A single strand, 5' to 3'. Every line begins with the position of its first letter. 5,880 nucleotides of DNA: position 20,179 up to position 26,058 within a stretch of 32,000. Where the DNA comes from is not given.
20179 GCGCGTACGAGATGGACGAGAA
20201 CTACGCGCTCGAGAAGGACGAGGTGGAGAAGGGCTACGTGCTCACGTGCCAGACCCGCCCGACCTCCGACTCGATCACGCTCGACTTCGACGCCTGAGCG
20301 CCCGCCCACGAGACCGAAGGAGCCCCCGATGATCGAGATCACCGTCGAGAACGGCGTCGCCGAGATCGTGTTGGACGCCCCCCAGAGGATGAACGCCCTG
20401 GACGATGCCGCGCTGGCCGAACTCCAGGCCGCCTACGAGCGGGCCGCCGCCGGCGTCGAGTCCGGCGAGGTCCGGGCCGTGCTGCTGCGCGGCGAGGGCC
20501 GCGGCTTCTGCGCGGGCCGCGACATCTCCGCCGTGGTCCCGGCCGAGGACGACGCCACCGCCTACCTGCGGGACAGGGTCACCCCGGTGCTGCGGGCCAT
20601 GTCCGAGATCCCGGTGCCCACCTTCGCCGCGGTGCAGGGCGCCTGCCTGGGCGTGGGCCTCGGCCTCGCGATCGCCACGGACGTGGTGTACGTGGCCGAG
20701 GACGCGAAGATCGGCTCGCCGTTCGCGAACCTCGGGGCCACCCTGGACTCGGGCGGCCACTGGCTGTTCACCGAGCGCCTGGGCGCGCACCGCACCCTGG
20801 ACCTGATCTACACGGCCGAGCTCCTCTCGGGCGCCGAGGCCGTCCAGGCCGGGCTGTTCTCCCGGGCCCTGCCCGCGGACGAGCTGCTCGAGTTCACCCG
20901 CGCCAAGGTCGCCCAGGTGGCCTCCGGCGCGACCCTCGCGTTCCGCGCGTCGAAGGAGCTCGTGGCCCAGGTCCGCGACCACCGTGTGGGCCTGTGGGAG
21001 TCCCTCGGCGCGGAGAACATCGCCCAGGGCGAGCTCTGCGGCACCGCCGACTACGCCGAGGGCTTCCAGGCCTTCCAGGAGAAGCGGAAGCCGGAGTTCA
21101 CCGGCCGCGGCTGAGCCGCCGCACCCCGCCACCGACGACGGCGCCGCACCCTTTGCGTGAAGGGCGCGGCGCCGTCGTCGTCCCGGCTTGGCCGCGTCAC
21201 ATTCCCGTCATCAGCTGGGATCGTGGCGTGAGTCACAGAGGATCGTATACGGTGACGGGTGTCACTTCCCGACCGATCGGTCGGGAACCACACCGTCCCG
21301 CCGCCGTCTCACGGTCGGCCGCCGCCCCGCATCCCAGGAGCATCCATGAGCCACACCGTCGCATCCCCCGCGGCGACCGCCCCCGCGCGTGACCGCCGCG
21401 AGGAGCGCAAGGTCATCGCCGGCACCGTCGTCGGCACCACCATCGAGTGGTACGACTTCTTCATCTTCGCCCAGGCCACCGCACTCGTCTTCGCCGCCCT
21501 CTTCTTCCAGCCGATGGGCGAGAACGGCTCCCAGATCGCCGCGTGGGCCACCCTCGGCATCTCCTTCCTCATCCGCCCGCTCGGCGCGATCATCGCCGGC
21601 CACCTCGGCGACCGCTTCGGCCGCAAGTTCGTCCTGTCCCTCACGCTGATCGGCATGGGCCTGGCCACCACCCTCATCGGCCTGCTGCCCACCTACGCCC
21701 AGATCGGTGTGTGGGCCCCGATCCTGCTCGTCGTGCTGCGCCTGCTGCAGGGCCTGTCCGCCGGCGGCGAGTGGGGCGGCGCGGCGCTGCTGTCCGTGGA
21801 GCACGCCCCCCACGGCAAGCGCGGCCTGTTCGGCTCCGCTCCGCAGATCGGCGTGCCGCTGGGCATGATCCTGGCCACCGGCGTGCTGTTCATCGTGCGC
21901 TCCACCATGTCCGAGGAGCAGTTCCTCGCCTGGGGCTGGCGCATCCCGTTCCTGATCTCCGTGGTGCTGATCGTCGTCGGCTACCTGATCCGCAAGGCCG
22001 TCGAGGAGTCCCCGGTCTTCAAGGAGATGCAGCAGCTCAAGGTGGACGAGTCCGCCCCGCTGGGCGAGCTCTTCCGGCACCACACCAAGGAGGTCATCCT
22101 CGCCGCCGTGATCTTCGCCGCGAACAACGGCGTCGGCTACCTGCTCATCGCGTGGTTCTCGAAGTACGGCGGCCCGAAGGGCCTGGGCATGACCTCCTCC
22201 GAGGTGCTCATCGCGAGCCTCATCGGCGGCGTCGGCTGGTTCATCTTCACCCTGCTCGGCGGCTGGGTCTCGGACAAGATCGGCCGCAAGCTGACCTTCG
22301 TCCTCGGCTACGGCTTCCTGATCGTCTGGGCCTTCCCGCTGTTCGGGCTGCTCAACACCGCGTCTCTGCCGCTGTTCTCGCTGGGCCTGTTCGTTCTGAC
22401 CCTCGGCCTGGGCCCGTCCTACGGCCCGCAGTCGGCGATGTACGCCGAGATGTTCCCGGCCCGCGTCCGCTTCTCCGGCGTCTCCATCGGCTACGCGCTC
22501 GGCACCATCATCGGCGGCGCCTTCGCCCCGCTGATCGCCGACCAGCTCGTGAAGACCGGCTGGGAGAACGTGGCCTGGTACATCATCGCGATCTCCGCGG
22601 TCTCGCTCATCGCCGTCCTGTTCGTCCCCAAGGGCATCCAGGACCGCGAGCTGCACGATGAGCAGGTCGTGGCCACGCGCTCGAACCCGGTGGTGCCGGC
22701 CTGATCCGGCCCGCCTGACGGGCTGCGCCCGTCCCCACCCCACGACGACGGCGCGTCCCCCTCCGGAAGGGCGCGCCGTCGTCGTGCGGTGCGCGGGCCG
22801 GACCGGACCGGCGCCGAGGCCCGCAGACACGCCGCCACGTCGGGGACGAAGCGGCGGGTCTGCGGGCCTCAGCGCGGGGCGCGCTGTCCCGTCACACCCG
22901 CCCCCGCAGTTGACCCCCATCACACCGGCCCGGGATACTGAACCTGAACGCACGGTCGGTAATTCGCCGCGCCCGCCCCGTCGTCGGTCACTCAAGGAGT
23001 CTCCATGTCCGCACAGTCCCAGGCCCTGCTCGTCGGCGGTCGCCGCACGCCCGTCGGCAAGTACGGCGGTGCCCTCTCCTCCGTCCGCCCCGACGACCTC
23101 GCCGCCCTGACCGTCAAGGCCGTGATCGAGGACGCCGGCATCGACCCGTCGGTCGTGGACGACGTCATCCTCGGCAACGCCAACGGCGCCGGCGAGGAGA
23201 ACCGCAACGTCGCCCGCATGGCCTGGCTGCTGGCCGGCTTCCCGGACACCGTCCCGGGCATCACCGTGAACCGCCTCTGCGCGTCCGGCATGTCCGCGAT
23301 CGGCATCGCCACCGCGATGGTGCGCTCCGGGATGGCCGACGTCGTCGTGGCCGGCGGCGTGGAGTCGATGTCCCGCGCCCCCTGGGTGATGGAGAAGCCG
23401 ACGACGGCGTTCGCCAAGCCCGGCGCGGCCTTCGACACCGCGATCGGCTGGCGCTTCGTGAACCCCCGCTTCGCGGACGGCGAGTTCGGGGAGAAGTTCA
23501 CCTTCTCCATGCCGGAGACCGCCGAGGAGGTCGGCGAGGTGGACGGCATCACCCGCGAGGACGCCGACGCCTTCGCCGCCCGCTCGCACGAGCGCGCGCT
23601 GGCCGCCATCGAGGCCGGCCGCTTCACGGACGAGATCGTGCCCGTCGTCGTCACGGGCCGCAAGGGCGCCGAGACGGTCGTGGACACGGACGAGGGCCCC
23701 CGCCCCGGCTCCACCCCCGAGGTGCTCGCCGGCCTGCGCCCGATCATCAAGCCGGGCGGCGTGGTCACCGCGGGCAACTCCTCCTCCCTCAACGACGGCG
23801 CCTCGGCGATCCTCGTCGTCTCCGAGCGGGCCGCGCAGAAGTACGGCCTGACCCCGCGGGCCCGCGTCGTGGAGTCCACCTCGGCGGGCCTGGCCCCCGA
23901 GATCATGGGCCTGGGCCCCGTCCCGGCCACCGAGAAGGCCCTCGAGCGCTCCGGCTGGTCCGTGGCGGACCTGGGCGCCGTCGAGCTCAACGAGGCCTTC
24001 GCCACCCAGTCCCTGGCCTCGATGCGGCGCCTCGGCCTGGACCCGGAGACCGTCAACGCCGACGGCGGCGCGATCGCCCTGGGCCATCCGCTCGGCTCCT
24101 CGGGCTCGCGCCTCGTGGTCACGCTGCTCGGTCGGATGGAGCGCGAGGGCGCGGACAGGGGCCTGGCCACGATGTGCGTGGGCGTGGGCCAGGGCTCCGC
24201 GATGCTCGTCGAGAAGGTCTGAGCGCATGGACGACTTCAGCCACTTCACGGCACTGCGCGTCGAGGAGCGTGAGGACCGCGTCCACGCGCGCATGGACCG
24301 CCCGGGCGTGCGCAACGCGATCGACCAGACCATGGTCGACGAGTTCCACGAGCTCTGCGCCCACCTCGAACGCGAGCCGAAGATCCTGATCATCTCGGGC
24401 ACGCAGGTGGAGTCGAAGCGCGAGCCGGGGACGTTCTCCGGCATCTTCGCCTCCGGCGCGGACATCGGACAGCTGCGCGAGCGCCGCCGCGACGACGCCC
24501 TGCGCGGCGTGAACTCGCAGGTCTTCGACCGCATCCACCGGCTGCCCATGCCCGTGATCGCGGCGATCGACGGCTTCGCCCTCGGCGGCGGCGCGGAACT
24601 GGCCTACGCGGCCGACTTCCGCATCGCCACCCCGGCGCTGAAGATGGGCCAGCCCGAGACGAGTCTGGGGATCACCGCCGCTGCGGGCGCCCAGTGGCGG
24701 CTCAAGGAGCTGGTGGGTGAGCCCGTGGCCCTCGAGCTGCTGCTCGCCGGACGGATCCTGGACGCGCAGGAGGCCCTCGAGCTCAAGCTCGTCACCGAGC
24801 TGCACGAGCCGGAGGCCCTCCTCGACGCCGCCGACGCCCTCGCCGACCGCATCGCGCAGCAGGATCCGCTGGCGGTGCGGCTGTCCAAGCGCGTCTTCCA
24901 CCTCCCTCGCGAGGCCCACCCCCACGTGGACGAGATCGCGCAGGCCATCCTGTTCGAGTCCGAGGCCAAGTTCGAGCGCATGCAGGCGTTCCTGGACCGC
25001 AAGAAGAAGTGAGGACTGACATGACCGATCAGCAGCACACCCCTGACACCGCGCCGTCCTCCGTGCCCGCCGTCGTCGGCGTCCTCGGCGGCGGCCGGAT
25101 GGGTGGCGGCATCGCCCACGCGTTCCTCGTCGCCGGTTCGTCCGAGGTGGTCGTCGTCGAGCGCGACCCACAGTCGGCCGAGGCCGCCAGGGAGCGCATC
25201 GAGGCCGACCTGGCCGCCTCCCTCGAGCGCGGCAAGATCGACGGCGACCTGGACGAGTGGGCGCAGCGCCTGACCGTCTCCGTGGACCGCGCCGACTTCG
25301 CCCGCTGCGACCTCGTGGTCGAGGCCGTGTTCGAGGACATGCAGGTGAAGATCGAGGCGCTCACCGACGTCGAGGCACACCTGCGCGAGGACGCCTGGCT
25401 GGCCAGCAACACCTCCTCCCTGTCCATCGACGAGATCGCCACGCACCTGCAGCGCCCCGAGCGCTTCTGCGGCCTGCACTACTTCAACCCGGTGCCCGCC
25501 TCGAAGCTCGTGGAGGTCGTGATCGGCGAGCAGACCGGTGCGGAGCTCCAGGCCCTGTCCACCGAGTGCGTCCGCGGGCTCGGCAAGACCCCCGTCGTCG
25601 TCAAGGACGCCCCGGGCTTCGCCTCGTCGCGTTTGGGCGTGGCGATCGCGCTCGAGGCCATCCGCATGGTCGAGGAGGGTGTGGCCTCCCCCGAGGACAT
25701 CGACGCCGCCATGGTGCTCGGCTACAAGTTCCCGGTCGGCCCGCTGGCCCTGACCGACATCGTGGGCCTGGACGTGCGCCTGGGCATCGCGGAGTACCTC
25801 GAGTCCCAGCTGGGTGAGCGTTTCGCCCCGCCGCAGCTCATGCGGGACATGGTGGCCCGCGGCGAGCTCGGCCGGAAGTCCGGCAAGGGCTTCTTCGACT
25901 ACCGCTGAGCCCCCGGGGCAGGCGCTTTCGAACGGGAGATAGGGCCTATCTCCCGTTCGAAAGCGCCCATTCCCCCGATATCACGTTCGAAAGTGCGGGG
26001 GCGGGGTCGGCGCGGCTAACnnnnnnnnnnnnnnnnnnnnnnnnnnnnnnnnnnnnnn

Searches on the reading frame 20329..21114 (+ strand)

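Call 13: search_protein_families(library=pfam, proteins=[window:20329-21114:+], max_evalue=0.00001)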
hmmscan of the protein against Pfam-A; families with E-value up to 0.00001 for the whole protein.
window:20329-21114:+ (261 aa): 2 families
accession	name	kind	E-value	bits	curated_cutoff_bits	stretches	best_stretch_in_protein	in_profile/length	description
PF00378.25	ECH_1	-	8.3e-48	163.3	27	1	7-259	3-250/251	Enoyl-CoA hydratase/isomerase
PF16113.10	ECH_2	-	2.6e-23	83.5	27.2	1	12-196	3-187/335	Enoyl-CoA hydratase/isomerase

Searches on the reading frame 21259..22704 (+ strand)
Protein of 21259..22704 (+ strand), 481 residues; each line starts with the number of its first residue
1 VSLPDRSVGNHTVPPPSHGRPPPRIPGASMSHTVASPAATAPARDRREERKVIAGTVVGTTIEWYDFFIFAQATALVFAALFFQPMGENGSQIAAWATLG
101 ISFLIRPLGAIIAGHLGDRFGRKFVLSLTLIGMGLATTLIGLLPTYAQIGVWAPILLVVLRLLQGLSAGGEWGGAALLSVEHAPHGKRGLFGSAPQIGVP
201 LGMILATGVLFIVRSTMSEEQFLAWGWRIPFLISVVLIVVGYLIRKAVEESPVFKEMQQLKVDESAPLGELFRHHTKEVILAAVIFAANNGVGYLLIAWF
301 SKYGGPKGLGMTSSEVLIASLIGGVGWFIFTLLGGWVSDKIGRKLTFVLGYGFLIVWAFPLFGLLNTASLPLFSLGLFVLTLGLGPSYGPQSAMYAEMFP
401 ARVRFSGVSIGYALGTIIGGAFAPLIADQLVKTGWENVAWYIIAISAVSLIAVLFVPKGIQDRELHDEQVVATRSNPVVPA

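Call 13: search_protein_families(library=pfam, proteins=[window:21259-22704:+], max_evalue=0.00001)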
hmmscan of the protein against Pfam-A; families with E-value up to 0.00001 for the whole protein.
window:21259-22704:+ (481 aa): 2 families
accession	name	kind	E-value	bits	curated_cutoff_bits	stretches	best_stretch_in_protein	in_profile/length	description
PF00083.30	Sugar_tr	-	3.3e-35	122.3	22.3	2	56-255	5-198/452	Sugar (and other) transporter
PF07690.21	MFS_1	-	4.9e-31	108.3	33.4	1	75-404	13-328/347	Major Facilitator Superfamily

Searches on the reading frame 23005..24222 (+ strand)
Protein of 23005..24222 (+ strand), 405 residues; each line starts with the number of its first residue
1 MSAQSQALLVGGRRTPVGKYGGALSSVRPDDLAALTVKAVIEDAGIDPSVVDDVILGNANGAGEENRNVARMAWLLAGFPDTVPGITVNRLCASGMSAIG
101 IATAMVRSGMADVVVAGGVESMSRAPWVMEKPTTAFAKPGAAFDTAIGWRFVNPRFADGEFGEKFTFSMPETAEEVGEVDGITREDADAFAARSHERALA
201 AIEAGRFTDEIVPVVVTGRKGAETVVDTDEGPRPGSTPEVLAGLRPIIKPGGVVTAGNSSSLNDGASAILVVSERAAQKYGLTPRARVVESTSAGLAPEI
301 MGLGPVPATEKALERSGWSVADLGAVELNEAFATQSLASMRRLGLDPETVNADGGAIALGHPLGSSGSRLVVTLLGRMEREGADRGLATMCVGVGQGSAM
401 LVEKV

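Call 13: search_protein_families(library=pfam, proteins=[window:23005-24222:+], max_evalue=0.00001)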
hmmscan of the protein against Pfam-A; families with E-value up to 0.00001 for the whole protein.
window:23005-24222:+ (405 aa): 2 families
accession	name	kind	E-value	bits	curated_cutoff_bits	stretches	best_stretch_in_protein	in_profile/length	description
PF00108.29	Thiolase_N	-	2.8e-73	246.9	26.4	1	9-274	3-259/260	Thiolase, N-terminal domain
PF02803.24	Thiolase_C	-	6.8e-45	152.1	27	1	283-404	2-123/123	Thiolase, C-terminal domain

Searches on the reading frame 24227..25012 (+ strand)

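Call 13: search_protein_families(library=pfam, proteins=[window:24227-25012:+], max_evalue=0.00001)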
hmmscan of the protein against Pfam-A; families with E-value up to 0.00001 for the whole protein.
window:24227-25012:+ (261 aa): 2 families
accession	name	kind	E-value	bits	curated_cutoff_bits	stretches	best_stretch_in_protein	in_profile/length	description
PF00378.25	ECH_1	-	1.6e-35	123.1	27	1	22-259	10-244/251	Enoyl-CoA hydratase/isomerase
PF16113.10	ECH_2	-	4e-25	89.5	27.2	1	21-216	4-199/335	Enoyl-CoA hydratase/isomerase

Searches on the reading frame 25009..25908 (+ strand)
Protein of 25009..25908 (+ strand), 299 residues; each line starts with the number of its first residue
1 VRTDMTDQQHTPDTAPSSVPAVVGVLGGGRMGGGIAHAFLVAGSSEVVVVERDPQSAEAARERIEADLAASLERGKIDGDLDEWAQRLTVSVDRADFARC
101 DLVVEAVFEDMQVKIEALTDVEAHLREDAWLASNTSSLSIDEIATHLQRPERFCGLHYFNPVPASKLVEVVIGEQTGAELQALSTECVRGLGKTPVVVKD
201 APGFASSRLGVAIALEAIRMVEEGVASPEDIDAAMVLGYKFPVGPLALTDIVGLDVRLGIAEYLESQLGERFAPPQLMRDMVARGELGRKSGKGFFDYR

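Call 13: search_protein_families(library=pfam, proteins=[window:25009-25908:+], max_evalue=0.00001)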
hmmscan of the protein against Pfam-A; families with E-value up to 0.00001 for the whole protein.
window:25009-25908:+ (299 aa): 3 families
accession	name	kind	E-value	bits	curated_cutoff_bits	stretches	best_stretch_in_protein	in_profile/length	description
PF02737.24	3HCDH_N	-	1.8e-53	181.6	22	1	23-200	2-179/180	3-hydroxyacyl-CoA dehydrogenase, NAD binding domain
PF00725.27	3HCDH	-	8.2e-30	103.6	22.1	1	203-298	1-97/97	3-hydroxyacyl-CoA dehydrogenase, C-terminal domain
PF03807.23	F420_oxidored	-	1.7e-07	32.2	21.6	1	23-70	2-50/94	NADP oxidoreductase coenzyme F420-dependent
